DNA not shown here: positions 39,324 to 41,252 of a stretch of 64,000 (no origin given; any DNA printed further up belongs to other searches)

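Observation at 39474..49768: Corrinoid demethylase system linked to a GlcDEF-like hydroxy-acid/alcohol dehydrogenase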

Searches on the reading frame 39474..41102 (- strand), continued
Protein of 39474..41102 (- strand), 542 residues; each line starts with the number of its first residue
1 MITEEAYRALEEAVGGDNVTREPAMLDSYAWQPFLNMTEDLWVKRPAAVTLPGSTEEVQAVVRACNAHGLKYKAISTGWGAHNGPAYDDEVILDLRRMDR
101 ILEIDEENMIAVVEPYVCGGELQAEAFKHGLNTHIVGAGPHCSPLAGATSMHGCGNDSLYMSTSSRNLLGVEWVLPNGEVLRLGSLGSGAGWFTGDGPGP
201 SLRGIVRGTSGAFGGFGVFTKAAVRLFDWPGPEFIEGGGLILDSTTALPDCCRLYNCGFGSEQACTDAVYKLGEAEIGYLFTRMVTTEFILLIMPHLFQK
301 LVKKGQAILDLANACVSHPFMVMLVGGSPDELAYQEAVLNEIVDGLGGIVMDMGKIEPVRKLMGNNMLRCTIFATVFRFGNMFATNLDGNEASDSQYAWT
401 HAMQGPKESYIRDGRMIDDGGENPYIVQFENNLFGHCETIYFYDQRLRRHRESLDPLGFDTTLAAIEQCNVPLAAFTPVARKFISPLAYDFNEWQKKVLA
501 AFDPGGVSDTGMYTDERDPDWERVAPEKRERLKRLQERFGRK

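Call 28: search_solved_structures(query=A1, max_evalue=0.01, show_alignments=1)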
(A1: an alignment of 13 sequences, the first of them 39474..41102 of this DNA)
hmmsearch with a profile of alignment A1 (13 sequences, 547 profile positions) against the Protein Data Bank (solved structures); distinct sequences matched with E-value up to 0.01: 48.
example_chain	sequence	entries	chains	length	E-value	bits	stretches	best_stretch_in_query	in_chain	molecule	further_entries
8s7p_A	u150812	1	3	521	1.9e-21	79.3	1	41-226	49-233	Oxidoreductase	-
8s7s_A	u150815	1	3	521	4.4e-21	78.1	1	41-226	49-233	Oxidoreductase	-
7pbg_A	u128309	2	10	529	5.2e-21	77.9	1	6-253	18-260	FAD-binding oxidoreductase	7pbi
8s7r_A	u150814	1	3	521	1.7e-20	76.2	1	41-226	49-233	Oxidoreductase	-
8s7t_A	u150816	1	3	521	1.9e-20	76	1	41-226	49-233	Oxidoreductase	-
8s7w_A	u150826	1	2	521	2.1e-20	75.8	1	41-226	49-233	Oxidoreductase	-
8s7q_A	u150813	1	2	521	2.4e-20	75.7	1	41-226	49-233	Oxidoreductase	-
8s7n_A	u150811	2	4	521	3.4e-20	75.2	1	41-226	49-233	Oxidoreductase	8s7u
1wve_A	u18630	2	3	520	2e-18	69.4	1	5-220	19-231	4-cresol dehydrogenase [hydroxylating] flavoprotein subunit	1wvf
1dii_A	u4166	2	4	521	2e-18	69.4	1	5-220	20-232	P-CRESOL METHYLHYDROXYLASE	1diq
9qgz_A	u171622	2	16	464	3.4e-18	68.6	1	8-226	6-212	Glycolate oxidase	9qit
9ffk_A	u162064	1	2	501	5e-18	68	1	43-226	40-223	FAD-binding oxidoreductase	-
9fge_A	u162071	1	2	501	5.6e-18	67.9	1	43-226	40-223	FAD-binding oxidoreductase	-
9h40_A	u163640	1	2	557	7.2e-18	67.5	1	5-223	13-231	p-cresol methylhydroxylase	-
8jdb_A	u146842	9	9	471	2.8e-15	59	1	7-231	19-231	Probable D-lactate dehydrogenase, mitochondrial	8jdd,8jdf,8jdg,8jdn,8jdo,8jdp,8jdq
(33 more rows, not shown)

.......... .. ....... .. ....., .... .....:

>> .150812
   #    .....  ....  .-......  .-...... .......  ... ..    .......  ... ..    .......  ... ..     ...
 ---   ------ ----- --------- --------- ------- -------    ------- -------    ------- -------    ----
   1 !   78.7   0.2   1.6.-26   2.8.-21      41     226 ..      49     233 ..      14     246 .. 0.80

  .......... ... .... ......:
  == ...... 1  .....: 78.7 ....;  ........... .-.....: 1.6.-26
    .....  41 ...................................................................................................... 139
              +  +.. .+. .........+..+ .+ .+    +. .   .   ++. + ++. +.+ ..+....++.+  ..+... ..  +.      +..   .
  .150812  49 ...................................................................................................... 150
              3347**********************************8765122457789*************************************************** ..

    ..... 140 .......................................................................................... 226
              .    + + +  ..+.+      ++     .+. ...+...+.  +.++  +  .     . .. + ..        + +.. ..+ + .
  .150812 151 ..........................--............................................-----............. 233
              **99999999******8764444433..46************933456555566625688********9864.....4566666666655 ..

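Call 47: search_protein_families(library=ncbifam, proteins=[L052:11910-13394:+, L053:7845-8921:-, L024:8867-9910:+], max_evalue=0.001)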
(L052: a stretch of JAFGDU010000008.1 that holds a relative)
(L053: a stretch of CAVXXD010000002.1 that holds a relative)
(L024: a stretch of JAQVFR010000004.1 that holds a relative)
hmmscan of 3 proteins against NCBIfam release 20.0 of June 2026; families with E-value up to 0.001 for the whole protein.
L052:11910-13394:+ (494 aa): 64 families (the best 25 are shown)
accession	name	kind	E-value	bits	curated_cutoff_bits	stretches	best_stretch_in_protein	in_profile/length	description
TIGR02032.1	GG-red-SF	subfamily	1.1e-38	133.7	158.8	1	4-322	1-296/297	geranylgeranyl reductase family protein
TIGR02023.1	BchP-ChlP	subfamily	2.3e-25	89.4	343.3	1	5-346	2-319/388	geranylgeranyl diphosphate reductase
NF041160.1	DGGPL_Thplmales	equivalog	3.2e-23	82.3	780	1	1-342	1-329/396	digeranylgeranylglycerophospholipid reductase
NF007542.0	PRK10157.1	subfamily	1.9e-22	79.6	610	2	4-183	6-176/428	FAD-dependent oxidoreductase FixC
NF007450.0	PRK10015.1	subfamily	1.4e-21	76.7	466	1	2-345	4-353/429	FAD-dependent oxidoreductase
NF041385.1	Dggglyphlred_Halo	equivalog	2.9e-16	59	700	2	114-179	95-160/405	digeranylgeranylglycerophospholipid reductase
NF045655.1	MkRedMenJ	equivalog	1.6e-15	56.9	700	1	3-179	4-168/406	menaquinone reductase MenJ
NF041080.1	DGGGPL_reductase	equivalog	9.9e-15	54.3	580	1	3-176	1-162/447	digeranylgeranylglycerophospholipid reductase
TIGR02028.1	ChlP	equivalog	2.5e-14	52.9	505.3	2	249-345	231-328/398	geranylgeranyl reductase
NF005313.0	PRK06847.1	subfamily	9.9e-13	47.8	372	1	5-174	6-166/375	hypothetical protein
NF004834.1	PRK06185.1-3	subfamily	3.2e-12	46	500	1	129-344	125-340/420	FAD-dependent oxidoreductase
NF004833.1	PRK06185.1-1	subfamily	3.6e-11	42.4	488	1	120-182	111-177/403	FAD-dependent oxidoreductase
NF049967.1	QhpG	equivalog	2.8e-10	39.7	240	1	111-345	82-308/423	flavin-dependent monooxygenase QhpG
TIGR01988.1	Ubi-OHases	subfamily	1.2e-09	37.5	224.65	1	129-180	124-174/387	ubiquinone biosynthesis hydroxylase, UbiH/UbiF/VisC/COQ6 family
NF045637.1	carotdesatCrtDProt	equivalog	1.4e-09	37.1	580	1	118-166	226-274/485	1-hydroxycarotenoid 3,4-desaturase CrtD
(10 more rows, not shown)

L053:7845-8921:- (358 aa): 22 families
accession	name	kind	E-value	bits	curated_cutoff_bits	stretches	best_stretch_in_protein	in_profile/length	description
TIGR02032.1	GG-red-SF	subfamily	2.2e-09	37.4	158.8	1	205-281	222-296/297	geranylgeranyl reductase family protein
NF041385.1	Dggglyphlred_Halo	equivalog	1.3e-08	33.8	700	1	171-283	205-314/405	digeranylgeranylglycerophospholipid reductase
TIGR02023.1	BchP-ChlP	subfamily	1.5e-06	27.5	343.3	0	239-303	253-321/388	geranylgeranyl diphosphate reductase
NF049967.1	QhpG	equivalog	1.7e-06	27.2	240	1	4-33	1-30/423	flavin-dependent monooxygenase QhpG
NF045637.1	carotdesatCrtDProt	equivalog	1e-05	24.3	580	1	4-39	1-36/485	1-hydroxycarotenoid 3,4-desaturase CrtD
NF004832.0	PRK06184.1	subfamily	4.2e-05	22.5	476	1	2-40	7-46/506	hypothetical protein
NF058655.1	CrtID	equivalog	5e-05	22.3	640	1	4-39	1-36/478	bifunctional phytoene desaturase/3,4-desaturase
TIGR00292.1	TIGR00292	equivalog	6.6e-05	22.3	148.3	1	2-39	22-59/254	sulfide-dependent adenosine diphosphate thiazole synthase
TIGR03467.1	HpnE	equivalog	0.00011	21.7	283.05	1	4-38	1-35/430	hydroxysqualene dehydroxylase HpnE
NF005691.0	PRK07494.1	equivalog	0.00016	20.4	459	1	3-37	10-44/404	UbiH/UbiF family hydroxylase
NF009410.0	PRK12771.1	subfamily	0.00018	20.2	516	1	3-38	140-175/566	NAD(P)-binding protein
TIGR01372.1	soxA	subfamily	0.00018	19.4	1164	1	3-41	170-208/996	sarcosine oxidase subunit alpha family protein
TIGR03997.1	mycofact_OYE_2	equivalog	0.00024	19.6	793.15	0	3-39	381-417/645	mycofactocin system FadH/OYE family oxidoreductase 2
NF038171.1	maturase_LodB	equivalog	0.00025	20.2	400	0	247-304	276-335/361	lysine-epsilon-oxidase maturase LodB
NF005560.0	PRK07233.1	equivalog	0.00046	19.1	252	1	4-38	3-37/435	hypothetical protein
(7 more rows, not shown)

L024:8867-9910:+ (347 aa): 0 families

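Call 55: predict_structure(alignment_id=A3)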
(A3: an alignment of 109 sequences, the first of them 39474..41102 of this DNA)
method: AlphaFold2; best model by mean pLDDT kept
length: 542 residues; sequences in the alignment: 109
mean_pLDDT: 81.9   pTM: 0.85
mean pLDDT of the five models: 81.9, 81.2, 79.6, 79.4, 77.1
residues with pLDDT >= 90: 200; 70-90: 239; 50-70: 73; < 50: 30
segments of 3 or more residues with pLDDT < 50: 138-144, 147-151, 196-212
pLDDT, mean of each block of 10 residues (from residue 1): 95 96 65 63 84 96 96 71 79 89 92 83 91 62 46 62 66 88 70 45 41 65 86 86 80 94 95 92 84 82 85 88 94 98 97 87 80 66 70 87 92 88 83 83 85 89 91 83 90 87 87 89 94 93 61
secondary structure, 60 per line:
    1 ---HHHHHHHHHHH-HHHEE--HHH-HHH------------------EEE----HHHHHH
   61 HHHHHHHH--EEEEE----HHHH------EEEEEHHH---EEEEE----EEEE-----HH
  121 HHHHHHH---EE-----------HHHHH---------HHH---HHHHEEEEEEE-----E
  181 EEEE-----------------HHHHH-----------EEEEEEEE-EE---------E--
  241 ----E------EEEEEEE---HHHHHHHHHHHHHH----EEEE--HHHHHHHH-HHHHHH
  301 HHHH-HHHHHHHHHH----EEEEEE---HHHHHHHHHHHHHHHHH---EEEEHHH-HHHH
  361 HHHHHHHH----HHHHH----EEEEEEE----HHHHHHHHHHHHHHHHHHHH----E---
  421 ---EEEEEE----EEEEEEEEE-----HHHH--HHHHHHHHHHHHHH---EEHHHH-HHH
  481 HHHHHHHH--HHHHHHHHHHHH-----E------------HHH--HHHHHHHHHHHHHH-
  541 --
elements in order: H4-14 E48-50 H55-68 E71-75 H80-83 E90-94 E101-105 E110-113 H119-127 H144-148 H164-167 E168-174 E180-184 H202-206 E218-225 E252-258 H262-275 E280-283 H286-293 H295-304 H306-315 E320-325 H329-345 E349-352 H357-368 H373-377 E382-388 H393-412 E424-429 E434-442 H448-451 H454-467 H473-476 H478-488 H491-502 H526-539
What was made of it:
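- On VAO/PCMH 4-phenol oxidoreductases: AF2 model with pLDDT 81.9 and pTM 0.85 (call 55).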
